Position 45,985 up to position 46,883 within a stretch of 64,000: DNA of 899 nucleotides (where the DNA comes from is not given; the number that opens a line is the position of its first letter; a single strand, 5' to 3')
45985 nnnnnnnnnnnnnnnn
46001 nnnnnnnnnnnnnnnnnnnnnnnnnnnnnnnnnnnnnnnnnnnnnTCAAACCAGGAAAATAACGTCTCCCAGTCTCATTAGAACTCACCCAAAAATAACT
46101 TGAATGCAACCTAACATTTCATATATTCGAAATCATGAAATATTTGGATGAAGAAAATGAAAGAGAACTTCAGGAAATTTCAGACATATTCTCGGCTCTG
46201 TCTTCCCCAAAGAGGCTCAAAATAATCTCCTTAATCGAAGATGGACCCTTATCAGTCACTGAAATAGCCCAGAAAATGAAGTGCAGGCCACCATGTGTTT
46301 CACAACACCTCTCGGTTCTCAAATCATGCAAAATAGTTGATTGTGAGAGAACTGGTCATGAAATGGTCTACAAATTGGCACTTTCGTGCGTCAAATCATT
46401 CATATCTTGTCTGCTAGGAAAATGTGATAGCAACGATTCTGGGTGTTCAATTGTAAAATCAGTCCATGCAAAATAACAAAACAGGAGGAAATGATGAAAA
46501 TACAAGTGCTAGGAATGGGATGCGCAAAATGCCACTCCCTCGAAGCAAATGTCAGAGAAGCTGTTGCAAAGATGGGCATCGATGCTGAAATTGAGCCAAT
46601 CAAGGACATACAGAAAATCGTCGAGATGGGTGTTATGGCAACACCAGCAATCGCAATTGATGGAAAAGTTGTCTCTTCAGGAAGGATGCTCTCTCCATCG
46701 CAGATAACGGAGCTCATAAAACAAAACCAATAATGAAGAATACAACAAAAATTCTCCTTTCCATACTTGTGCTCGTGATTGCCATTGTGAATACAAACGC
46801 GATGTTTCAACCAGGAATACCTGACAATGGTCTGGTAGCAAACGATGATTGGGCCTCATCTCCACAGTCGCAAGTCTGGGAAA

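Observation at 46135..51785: Arsenic-efflux operon with an embedded extracytoplasmic thiol-disulfide relay and a secreted PQQ-propeller, but no arsC/arsA/arsD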

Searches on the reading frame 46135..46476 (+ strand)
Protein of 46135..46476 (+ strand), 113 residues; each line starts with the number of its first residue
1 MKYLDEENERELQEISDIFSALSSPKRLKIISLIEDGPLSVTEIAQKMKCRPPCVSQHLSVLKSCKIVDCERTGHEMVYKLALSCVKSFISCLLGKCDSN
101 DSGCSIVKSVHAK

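Call 3: search_protein_families(library=pfam, proteins=[window:46135-46476:+], max_evalue=0.01)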
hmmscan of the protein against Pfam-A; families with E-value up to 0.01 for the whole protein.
window:46135-46476:+ (113 aa): 6 families
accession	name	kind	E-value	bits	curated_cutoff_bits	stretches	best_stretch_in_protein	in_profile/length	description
PF01022.26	HTH_5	-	4e-12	46.3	22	1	24-68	1-45/47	Bacterial regulatory protein, arsR family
PF12840.13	HTH_20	-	1.5e-08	34.9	27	1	22-69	1-49/51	Helix-turn-helix domain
PF08100.18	Dimerisation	-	3.7e-07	30.3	25.6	1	19-82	19-84/93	O-methyltransferase dimerisation domain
PF25212.1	HVO_A0114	-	2.1e-06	27.9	27.6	1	12-76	10-74/84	HVO_A0114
PF21476.4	PF0610-like_N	-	9.7e-05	23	33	1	27-60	3-36/50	PF0610-like, N-terminal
PF01325.25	Fe_dep_repress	-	0.0057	17.3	26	0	35-71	19-55/60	Iron dependent repressor, N-terminal DNA binding domain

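Call 4: search_protein_families(library=ncbifam, proteins=[window:46135-46476:+], max_evalue=0.01)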
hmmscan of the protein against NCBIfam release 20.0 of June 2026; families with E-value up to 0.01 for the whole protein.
window:46135-46476:+ (113 aa): 11 families
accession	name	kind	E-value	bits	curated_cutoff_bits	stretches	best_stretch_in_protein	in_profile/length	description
NF033788.1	HTH_metalloreg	subfamily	3.2e-22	78.1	55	1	16-89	2-76/77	metalloregulator ArsR/SmtB family transcription factor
NF033789.1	repress_SdpR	subfamily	1.6e-17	63.2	100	1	18-93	1-76/79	autorepressor SdpR family transcription factor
NF040642.1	sulf_sens_BigR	equivalog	8.5e-13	48.2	155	1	9-93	4-88/95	sulfite-sensing transcriptional repressor BigR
NF045707.1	Dbac_1936_reg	equivalog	1.9e-09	37.4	115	1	10-88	2-80/99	ArsR/SmtB-type metalloregulator TsoR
NF047906.1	CdPbTransRegCmtR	equivalog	7.7e-09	35.4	150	1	11-92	7-88/104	Cd(II)/Pb(II)-sensing metalloregulatory transcriptional regulator CmtR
NF052532.1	TransRegPagRBaca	equivalog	3.7e-07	30.1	170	1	9-91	11-93/99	transcriptional repressor PagR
NF041413.1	ArsR_Rv2640c_fam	equivalog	1.6e-06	28.5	155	1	15-97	32-117/118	Rv2640c family ArsR-like transcriptional regulator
NF053755.1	MsvR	equivalog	3.1e-06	27.1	220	1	18-72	6-60/236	transcriptional factor MsvR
TIGR01884.1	cas_HTH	subfamily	7.2e-06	25.5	60.2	1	7-73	124-191/202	CRISPR-associated CARF protein Csa3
NF007528.0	PRK10141.1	subfamily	9.4e-06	25.5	97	1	17-82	8-74/117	metalloregulator ArsR/SmtB family transcription factor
TIGR02937.1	sigma70-ECF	superfamily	0.0027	17.3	42.9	1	5-60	101-155/165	sigma-70 family RNA polymerase sigma factor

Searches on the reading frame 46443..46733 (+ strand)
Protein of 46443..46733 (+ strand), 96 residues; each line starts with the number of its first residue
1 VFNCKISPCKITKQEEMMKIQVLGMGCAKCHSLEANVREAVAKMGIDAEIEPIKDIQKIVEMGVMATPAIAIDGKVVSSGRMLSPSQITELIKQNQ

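Call 3: search_protein_families(library=pfam, proteins=[window:46443-46733:+], max_evalue=0.01)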
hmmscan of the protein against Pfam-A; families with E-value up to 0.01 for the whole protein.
window:46443-46733:+ (96 aa): 1 family
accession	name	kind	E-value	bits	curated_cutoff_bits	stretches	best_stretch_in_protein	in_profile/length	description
PF13192.12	Thioredoxin_3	-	1.8e-27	95.6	24.8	1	18-93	1-76/76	Thioredoxin domain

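Call 4: search_protein_families(library=ncbifam, proteins=[window:46443-46733:+], max_evalue=0.01)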
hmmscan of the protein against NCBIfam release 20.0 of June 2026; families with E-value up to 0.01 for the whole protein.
window:46443-46733:+ (96 aa): 3 families
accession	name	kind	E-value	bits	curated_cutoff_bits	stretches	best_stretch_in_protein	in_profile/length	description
TIGR00412.2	redox_disulf_2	subfamily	3.6e-29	101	62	1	19-93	1-75/75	MTH895/ArsE family thioredoxin-like protein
TIGR00411.1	redox_disulf_1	equivalog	3.2e-06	27.1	92.75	1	27-93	11-79/82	MJ0307 family thioredoxin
NF049942.1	DF_fam_seleno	subfamily_domain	0.00086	19.3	70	1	25-77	7-61/96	DF family (seleno)protein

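Call 65: search_solved_structures(query=window:46491-46733:+, max_evalue=0.01)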
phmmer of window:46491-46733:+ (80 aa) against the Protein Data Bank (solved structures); distinct sequences matched with E-value up to 0.01: 3.
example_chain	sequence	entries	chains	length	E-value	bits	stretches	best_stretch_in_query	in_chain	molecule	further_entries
1ilo_A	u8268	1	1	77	3.3e-20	75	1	1-76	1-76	conserved hypothetical protein MtH895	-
1nho_A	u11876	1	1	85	0.0016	22.2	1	11-64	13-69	Probable Thioredoxin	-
1fo5_A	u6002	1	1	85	0.0026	21.6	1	10-75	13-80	THIOREDOXIN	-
